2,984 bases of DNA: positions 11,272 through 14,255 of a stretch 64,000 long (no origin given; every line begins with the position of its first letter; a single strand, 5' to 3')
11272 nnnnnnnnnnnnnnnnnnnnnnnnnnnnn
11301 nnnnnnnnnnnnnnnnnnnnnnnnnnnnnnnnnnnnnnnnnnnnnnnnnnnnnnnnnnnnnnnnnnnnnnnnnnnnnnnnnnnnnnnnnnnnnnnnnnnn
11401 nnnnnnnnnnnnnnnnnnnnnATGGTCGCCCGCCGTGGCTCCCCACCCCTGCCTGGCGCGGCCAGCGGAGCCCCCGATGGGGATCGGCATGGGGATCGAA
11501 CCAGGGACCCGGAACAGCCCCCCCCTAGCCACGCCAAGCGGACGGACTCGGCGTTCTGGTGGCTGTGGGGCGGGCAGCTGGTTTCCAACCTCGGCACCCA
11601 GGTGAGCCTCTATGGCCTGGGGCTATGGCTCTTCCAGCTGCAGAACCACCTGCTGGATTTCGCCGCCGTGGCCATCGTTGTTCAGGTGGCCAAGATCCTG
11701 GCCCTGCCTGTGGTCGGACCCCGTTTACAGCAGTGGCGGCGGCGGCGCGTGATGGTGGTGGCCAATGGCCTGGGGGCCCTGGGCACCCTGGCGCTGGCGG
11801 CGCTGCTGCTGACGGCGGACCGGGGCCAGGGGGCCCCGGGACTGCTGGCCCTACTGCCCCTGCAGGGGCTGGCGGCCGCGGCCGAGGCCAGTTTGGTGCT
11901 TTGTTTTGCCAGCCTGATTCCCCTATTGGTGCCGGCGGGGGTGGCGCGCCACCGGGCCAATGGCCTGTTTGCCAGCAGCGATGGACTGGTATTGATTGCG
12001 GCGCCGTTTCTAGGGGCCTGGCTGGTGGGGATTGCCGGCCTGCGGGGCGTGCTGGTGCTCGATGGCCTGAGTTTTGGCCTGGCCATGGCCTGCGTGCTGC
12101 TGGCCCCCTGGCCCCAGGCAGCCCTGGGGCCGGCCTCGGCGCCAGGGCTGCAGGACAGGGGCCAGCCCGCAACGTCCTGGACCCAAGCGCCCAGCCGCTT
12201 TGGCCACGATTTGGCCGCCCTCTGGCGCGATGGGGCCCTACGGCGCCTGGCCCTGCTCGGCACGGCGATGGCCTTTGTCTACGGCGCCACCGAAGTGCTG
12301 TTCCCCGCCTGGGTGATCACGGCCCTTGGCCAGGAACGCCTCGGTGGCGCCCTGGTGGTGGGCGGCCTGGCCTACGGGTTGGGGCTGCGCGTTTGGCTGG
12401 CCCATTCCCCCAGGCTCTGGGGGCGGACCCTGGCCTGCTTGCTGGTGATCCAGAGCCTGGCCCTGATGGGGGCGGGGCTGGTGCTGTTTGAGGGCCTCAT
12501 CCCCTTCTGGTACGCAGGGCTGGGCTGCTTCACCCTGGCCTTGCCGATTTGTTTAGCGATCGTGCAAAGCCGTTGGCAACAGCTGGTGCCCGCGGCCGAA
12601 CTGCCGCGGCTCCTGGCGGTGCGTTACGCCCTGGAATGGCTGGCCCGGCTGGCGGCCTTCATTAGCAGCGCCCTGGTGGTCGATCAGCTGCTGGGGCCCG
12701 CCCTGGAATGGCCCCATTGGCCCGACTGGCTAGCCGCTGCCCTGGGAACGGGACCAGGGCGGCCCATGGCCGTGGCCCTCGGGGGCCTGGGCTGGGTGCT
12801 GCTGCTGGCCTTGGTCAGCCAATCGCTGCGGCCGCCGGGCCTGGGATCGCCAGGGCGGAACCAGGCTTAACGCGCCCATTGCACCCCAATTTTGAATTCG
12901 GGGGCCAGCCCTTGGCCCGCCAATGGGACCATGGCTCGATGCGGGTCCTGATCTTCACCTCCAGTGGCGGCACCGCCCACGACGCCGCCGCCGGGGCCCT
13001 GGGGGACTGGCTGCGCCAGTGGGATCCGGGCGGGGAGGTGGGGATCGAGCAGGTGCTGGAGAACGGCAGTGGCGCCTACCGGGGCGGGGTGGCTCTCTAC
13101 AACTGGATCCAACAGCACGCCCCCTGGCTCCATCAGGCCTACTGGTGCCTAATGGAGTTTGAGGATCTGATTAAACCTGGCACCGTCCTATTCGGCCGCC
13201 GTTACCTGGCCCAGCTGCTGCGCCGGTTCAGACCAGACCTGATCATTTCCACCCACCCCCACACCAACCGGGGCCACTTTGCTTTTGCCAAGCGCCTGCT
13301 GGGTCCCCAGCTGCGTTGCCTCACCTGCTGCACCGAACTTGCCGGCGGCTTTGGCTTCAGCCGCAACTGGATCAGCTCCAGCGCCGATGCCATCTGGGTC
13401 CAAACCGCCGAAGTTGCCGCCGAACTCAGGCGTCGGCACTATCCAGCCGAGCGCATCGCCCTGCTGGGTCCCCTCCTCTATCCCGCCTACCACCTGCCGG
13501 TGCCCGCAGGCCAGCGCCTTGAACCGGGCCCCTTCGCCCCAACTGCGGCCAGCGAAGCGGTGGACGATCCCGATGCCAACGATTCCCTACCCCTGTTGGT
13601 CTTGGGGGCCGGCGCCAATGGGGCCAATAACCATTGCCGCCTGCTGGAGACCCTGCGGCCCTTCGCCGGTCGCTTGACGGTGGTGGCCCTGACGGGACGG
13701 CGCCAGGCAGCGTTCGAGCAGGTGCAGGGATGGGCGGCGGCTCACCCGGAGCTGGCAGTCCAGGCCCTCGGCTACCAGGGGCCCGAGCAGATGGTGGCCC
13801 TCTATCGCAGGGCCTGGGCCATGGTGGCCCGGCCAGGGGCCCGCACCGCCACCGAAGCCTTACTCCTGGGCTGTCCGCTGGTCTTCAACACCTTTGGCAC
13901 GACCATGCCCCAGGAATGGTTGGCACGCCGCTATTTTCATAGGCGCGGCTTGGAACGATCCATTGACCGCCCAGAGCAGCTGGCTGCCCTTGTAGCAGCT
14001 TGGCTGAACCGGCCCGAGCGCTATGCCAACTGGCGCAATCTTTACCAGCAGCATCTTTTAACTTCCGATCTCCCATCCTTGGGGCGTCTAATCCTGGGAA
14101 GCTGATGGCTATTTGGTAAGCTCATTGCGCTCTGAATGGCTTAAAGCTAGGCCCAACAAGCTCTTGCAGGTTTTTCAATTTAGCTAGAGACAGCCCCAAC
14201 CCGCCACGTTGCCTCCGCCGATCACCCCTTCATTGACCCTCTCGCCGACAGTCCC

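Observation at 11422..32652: Candidate PKS-glycolipid biosynthesis and export locus with an unusual part list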

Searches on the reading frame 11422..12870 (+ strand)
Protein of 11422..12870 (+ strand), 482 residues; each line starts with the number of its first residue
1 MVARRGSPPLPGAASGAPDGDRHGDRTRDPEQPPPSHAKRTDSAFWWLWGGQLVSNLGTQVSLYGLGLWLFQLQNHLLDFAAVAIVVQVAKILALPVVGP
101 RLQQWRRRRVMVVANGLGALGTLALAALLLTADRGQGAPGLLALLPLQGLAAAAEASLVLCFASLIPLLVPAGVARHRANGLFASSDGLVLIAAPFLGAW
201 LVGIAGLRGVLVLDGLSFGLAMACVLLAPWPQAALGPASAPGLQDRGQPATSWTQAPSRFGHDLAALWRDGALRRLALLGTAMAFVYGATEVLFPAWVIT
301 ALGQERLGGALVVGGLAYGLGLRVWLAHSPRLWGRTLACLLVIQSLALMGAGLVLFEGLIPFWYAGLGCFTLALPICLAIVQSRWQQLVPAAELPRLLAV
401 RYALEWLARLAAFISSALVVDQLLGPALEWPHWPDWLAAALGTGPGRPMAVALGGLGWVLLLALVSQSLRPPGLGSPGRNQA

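Call 3: search_protein_families(library=pfam, proteins=[window:11422-12870:+], max_evalue=0.01)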
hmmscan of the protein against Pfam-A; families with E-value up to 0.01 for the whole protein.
window:11422-12870:+ (482 aa): 1 family
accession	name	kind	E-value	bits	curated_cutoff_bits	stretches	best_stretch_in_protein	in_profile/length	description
PF07690.21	MFS_1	-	2.6e-15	56.6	33.4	1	49-410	2-344/347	Major Facilitator Superfamily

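Call 5: search_protein_families(library=ncbifam, proteins=[window:11422-12870:+], max_evalue=0.001)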
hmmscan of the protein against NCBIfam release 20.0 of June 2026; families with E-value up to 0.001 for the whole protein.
window:11422-12870:+ (482 aa): 2 families
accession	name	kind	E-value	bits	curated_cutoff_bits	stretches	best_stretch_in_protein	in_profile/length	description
TIGR00900.1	2A0121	subfamily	1.3e-18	67.5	319.6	1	45-423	1-363/364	H+ Antiporter protein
NF000051.1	macrolide_MefB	exception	6.9e-08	31.8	800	1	44-230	10-191/409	macrolide efflux MFS transporter Mef(B)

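Call 50: search_solved_structures(query=window:11422-12870:+, max_evalue=1)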
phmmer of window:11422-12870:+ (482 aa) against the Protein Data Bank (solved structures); distinct sequences matched with E-value up to 1: 0.
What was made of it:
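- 11422..12870 (+): MFS transporter. Candidate inner-membrane flippase or exporter of the glycolipid. It has no PDB sequence relative (call 50).
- Closest known: YpfP. Different: The window MFS has no detectable sequence match to any solved MFS, LtaA included (call 50).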

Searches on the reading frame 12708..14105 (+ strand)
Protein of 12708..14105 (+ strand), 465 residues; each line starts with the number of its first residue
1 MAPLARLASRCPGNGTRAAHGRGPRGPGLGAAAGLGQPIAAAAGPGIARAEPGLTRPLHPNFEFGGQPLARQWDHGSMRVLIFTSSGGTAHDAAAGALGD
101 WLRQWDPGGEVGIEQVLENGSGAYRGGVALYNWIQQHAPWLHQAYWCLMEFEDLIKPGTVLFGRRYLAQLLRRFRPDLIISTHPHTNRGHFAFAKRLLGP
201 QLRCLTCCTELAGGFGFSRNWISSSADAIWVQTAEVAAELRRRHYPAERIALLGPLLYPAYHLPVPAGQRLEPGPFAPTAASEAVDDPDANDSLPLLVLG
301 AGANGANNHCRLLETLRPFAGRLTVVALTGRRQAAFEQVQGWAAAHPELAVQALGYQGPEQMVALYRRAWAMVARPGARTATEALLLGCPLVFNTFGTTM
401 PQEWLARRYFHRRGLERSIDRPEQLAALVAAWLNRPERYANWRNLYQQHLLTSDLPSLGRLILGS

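Call 3: search_protein_families(library=pfam, proteins=[window:12708-14105:+], max_evalue=0.01)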
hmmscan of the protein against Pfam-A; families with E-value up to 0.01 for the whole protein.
window:12708-14105:+ (465 aa): 5 families
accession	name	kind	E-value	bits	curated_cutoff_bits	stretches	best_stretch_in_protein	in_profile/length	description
PF13579.12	Glyco_trans_4_4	-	1.4e-06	29.2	29.7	1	165-254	61-156/158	Glycosyl transferase 4-like domain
PF06925.17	MGDG_synth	-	1.4e-06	28.9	25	1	129-255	41-167/169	Monogalactosyldiacylglycerol (MGDG) synthase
PF13439.12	Glyco_transf_4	-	0.00082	19.9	28.5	1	160-252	57-161/170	Glycosyltransferase Family 4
PF00534.26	Glycos_transf_1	-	0.0014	18.6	26.4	1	346-444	70-167/172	Glycosyl transferases group 1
PF04101.22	Glyco_tran_28_C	-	0.0069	16.9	22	1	322-394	30-97/166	Glycosyltransferase family 28 C-terminal domain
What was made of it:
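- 12939..14105 (+): GT-B glycosyltransferase resembling MGDG synthase and the processive DAG glucosyltransferase (UgtP/YpfP). The ORF opens at 12708; the likely start is ATG 12939. Pfam MGDG_synth at 28.9 bits (cutoff 25), with weak GT4 and GT28_C hits (call 3).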

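Call 5: search_protein_families(library=ncbifam, proteins=[window:12708-14105:+], max_evalue=0.001)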
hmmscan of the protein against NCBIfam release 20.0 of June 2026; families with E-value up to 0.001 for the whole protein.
window:12708-14105:+ (465 aa): 2 families
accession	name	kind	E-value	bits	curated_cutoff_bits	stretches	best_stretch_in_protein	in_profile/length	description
NF010135.0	PRK13609.1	equivalog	5.8e-15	55.1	500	1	161-444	90-347/388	diglucosyl diacylglycerol synthase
NF010134.0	PRK13608.1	equivalog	1.2e-06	27.9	557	1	163-452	92-355/391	diglucosyl diacylglycerol synthase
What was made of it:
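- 12939..14105 (+): NCBIfam diglucosyl-DAG synthase at 5.8e-15 (call 5).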

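Call 33: search_solved_structures(query=window:12936-14105:+, max_evalue=1)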
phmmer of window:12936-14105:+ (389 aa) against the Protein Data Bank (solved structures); distinct sequences matched with E-value up to 1: 6.
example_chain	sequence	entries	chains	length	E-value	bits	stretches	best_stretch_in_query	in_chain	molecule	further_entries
9wde_A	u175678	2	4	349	3e-08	36.3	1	85-377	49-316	Processive diacylglycerol beta-glucosyltransferase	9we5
4wyi_A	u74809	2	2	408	0.00023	23.5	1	4-190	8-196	Monogalactosyldiacylglycerol synthase 1, chloroplastic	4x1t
2xw7_A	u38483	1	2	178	0.033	16.4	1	13-74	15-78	DIHYDROFOLATE REDUCTASE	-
9qm4_A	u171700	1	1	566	0.066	15.4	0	113-169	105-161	FAD dependent monooxygenase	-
7d1i_A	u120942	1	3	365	0.08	15.2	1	213-324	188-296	UDP-N-acetylglucosamine--N-acetylmuramyl-(pentapeptide) pyrophosphoryl-undecaprenol N-acet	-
1hxr_A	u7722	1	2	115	0.84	11.8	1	75-109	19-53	GUANINE NUCLEOTIDE EXCHANGE FACTOR MSS4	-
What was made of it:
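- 12939..14105 (+): PDB best hits are 9wde, a processive DAG beta-glucosyltransferase (3e-8), and MGD1 (call 33).
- The GT-B's solved relatives are the processive DAG beta-glucosyltransferase and MGD1 (call 33).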
